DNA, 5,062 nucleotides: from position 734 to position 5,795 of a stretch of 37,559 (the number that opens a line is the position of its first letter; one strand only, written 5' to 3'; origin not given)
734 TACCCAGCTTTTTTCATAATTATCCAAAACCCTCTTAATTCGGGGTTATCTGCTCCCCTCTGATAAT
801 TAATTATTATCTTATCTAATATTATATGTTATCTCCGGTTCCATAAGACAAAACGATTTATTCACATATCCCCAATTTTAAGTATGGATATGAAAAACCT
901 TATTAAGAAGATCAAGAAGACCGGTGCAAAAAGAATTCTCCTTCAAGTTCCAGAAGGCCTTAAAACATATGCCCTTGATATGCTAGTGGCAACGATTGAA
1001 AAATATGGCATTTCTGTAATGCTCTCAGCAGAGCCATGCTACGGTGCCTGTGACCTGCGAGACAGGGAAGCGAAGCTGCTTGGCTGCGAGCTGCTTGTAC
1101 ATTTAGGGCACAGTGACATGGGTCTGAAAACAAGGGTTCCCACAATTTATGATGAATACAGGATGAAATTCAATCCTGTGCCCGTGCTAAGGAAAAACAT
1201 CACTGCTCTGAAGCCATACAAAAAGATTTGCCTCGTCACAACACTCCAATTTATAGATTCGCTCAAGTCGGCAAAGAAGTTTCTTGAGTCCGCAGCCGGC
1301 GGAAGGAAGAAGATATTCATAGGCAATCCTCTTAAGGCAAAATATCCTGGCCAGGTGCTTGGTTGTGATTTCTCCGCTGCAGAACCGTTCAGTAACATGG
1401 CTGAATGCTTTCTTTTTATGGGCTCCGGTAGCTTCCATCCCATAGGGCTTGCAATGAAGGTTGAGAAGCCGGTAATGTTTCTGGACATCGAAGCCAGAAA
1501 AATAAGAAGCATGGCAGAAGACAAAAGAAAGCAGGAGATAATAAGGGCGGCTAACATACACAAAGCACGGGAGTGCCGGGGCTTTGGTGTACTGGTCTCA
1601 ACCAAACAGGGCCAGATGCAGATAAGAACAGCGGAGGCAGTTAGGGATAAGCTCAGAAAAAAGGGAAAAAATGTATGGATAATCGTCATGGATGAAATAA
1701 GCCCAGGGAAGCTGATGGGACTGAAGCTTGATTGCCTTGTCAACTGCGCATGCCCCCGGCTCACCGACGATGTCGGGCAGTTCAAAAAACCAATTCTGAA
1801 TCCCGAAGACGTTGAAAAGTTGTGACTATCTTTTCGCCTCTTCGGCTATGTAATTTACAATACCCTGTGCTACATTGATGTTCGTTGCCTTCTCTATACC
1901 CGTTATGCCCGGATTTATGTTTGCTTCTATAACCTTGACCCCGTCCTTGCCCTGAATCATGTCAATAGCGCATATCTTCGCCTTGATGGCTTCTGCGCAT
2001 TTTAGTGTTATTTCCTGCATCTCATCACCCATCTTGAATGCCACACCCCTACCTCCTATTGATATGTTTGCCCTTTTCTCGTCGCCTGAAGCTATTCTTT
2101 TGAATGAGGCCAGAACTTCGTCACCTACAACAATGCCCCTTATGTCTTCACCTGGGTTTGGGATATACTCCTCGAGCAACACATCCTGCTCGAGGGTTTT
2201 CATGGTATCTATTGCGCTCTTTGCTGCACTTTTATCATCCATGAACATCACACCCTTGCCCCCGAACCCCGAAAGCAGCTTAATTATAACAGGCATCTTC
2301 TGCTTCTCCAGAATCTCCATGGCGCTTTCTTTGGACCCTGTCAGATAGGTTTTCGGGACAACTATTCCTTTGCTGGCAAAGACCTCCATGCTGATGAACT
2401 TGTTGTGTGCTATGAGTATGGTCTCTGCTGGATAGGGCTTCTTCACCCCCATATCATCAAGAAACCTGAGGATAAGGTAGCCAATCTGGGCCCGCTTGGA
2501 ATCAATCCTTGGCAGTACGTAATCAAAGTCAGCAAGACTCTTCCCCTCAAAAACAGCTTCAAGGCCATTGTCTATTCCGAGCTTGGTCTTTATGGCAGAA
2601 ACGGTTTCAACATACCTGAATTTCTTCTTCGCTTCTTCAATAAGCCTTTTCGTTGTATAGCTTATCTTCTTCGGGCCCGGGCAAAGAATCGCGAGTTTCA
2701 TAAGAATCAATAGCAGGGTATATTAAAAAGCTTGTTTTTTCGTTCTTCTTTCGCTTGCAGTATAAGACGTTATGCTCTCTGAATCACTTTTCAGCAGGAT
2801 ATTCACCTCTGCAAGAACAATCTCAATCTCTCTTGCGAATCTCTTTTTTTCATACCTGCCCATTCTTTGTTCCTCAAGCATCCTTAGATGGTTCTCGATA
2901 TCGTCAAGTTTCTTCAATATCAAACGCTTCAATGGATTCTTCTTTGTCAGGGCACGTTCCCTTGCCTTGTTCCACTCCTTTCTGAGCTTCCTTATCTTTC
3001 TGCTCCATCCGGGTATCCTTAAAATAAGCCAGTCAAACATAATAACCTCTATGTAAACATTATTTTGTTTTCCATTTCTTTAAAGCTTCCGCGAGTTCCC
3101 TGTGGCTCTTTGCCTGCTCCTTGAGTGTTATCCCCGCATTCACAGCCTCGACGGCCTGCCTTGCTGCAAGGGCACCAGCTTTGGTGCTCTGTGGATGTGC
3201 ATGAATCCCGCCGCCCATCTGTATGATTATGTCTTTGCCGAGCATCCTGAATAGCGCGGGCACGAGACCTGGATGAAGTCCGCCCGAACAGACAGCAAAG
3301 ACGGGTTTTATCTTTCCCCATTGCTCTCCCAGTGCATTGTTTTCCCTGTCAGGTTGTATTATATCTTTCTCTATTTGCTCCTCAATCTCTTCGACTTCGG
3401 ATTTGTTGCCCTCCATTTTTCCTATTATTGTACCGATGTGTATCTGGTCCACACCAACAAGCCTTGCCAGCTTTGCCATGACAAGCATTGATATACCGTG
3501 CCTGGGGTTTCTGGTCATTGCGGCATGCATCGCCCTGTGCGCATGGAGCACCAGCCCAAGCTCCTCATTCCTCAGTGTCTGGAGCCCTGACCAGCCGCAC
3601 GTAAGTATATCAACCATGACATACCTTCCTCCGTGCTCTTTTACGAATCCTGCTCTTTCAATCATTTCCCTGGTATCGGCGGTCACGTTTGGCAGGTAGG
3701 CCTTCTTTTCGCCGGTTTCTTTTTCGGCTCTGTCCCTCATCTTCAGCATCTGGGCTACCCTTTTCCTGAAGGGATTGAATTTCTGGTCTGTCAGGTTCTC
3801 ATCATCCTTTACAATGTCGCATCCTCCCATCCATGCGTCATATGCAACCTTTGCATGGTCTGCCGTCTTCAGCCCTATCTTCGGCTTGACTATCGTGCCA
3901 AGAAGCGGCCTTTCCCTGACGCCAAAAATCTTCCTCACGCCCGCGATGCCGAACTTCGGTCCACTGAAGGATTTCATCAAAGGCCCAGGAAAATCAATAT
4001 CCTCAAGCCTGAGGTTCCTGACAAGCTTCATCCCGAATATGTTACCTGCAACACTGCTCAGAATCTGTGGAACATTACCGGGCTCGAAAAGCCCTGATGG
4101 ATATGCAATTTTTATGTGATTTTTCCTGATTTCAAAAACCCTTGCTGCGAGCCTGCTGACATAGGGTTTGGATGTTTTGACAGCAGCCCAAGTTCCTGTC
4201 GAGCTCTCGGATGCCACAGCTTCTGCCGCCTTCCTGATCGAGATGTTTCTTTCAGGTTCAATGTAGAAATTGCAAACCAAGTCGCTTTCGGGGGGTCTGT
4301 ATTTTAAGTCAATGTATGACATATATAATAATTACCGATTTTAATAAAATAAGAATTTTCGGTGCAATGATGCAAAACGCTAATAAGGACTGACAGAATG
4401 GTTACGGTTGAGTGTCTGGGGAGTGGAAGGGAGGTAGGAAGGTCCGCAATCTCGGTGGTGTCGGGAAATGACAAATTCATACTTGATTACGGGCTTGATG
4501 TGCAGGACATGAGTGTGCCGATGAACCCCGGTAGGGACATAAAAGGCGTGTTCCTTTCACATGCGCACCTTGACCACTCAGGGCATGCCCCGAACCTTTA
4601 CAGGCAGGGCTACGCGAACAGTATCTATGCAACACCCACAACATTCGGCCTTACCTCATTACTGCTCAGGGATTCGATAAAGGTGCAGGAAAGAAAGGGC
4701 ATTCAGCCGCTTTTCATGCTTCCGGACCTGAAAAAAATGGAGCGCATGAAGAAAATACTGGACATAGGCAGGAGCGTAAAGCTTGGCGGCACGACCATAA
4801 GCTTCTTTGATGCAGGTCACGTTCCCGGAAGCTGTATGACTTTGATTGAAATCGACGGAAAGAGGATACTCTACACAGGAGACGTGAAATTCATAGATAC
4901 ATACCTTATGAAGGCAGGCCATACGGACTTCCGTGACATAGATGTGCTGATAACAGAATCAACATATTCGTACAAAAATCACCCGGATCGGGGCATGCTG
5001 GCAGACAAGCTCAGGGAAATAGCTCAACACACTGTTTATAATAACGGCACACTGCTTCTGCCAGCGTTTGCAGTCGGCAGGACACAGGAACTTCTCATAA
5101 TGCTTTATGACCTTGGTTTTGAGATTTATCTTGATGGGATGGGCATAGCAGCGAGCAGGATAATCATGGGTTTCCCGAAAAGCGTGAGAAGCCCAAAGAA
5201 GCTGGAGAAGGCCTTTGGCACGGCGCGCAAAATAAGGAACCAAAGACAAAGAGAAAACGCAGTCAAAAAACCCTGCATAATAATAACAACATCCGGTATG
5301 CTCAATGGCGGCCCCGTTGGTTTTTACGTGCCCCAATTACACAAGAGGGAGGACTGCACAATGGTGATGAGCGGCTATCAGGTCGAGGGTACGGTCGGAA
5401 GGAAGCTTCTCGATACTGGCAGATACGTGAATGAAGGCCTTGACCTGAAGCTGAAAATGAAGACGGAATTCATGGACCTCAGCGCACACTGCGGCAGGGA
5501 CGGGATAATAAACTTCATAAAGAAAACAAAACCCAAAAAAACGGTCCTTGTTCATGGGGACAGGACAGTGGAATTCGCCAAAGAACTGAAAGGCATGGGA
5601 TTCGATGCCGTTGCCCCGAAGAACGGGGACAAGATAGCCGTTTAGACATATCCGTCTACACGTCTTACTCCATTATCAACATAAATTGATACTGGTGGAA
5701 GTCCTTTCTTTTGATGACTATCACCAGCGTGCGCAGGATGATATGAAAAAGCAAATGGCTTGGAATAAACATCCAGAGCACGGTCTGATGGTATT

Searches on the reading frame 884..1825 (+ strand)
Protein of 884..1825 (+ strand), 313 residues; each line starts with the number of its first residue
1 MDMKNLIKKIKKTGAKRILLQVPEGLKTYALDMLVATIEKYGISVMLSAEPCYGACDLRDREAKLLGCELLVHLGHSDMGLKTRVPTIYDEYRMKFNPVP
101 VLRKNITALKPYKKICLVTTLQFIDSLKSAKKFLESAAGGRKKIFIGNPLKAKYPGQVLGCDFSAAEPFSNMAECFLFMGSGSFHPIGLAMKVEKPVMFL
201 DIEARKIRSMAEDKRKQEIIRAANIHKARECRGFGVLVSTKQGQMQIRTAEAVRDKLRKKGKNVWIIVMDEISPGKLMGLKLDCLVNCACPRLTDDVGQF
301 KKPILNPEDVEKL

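Call 44: search_protein_families(library=pfam, proteins=[window:884-1825:+], max_evalue=0.001)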
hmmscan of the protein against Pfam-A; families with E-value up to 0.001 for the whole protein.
window:884-1825:+ (313 aa): 1 family
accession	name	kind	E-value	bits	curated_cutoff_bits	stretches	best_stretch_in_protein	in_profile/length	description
PF01866.22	Diphthamide_syn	-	2.5e-70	237.7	33.2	1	22-311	1-289/302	Putative diphthamide synthesis protein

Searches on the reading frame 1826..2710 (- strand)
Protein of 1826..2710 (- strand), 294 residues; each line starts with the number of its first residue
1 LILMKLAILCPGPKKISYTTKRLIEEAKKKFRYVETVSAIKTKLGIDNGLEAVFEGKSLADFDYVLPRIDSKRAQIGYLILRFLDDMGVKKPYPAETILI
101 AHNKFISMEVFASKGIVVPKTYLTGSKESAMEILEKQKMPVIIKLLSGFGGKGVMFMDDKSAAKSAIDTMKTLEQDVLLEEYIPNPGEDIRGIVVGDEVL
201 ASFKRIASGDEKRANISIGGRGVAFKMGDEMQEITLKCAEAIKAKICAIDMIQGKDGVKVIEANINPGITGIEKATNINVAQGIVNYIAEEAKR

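Call 44: search_protein_families(library=pfam, proteins=[window:1826-2710:-], max_evalue=0.001)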
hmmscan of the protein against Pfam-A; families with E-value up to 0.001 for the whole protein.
window:1826-2710:- (294 aa): 9 families
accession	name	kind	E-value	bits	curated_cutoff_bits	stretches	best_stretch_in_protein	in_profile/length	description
PF08443.16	RimK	-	5.1e-40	137.5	21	1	101-288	1-188/188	RimK-like ATP-grasp domain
PF02955.21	GSH-S_ATP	-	3e-16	59.8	23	1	117-266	11-162/175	Prokaryotic glutathione synthetase, ATP-grasp domain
PF18030.7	Rimk_N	-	7.1e-11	42.7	26.4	1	4-91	1-87/94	RimK PreATP-grasp domain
PF14397.11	ATPgrasp_ST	-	4.6e-09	36.3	31.4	1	91-177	9-114/278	Sugar-transfer associated ATP-grasp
PF02655.19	ATP-grasp_3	-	4.2e-06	27.4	23.2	1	101-271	1-159/160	ATP-grasp domain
PF02786.22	CPSase_L_D2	-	2.6e-05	24.3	19.8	1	124-188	24-94/211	Carbamoyl-phosphate synthase L chain, ATP binding domain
PF07478.18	Dala_Dala_lig_C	-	2.8e-05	24.2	24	1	123-284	21-193/204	D-ala D-ala ligase C-terminus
PF02222.28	ATP-grasp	-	3.3e-05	24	27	1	111-187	3-80/179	ATP-grasp domain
PF14398.11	ATPgrasp_YheCD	-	0.00095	18.9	26.8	0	117-166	28-76/255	YheC/D like ATP-grasp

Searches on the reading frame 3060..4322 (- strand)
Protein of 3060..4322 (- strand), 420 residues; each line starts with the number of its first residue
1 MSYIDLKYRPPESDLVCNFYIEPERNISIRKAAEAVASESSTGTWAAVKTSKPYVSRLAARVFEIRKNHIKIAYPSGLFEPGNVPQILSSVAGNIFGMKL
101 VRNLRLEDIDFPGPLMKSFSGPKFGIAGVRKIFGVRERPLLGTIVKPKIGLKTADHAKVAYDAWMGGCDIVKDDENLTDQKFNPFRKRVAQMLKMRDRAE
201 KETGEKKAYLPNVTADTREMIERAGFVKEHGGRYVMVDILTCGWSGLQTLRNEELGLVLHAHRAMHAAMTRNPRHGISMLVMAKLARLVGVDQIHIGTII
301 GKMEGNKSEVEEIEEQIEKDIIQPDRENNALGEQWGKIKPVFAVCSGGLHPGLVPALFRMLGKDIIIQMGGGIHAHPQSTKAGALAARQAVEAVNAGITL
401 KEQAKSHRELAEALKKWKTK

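Call 44: search_protein_families(library=pfam, proteins=[window:3060-4322:-], max_evalue=0.001)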
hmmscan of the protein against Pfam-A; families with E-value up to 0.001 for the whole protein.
window:3060-4322:- (420 aa): 2 families
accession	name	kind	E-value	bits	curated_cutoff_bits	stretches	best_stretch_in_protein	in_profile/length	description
PF00016.26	RuBisCO_large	-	1.6e-94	317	30.1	1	125-417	1-299/299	Ribulose bisphosphate carboxylase large chain, catalytic domain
PF02788.21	RuBisCO_large_N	-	3.5e-40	137.4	20.7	1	3-112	2-117/120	Ribulose bisphosphate carboxylase large chain, N-terminal domain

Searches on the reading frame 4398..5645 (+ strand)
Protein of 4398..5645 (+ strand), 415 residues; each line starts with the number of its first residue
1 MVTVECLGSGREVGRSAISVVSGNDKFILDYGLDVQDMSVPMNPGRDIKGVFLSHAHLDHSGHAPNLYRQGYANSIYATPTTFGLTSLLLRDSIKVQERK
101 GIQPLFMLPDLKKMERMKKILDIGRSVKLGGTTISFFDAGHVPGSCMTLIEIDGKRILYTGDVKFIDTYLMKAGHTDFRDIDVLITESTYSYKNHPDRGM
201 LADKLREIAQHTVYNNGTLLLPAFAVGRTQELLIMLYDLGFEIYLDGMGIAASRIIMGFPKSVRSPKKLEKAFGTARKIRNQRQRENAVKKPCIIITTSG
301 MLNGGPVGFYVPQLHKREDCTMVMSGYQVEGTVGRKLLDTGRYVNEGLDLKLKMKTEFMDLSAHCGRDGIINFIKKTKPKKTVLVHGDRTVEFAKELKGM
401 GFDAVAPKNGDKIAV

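Call 44: search_protein_families(library=pfam, proteins=[window:4398-5645:+], max_evalue=0.001)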
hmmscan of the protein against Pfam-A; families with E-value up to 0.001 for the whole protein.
window:4398-5645:+ (415 aa): 4 families
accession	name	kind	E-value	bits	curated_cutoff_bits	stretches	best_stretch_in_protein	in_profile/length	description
PF10996.14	Beta-Casp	-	5.9e-17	62.7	27.7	1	229-337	1-120/120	Beta-Casp domain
PF07521.17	RMMBL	-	2.2e-12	47.2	21.6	1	350-407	2-63/63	Zn-dependent metallo-hydrolase RNA specificity domain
PF00753.33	Lactamase_B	-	4.4e-11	43.5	22.7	1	17-168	8-155/196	Metallo-beta-lactamase superfamily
PF12706.13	Lactamase_B_2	-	2e-10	41.1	27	1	44-193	21-169/200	Beta-lactamase superfamily domain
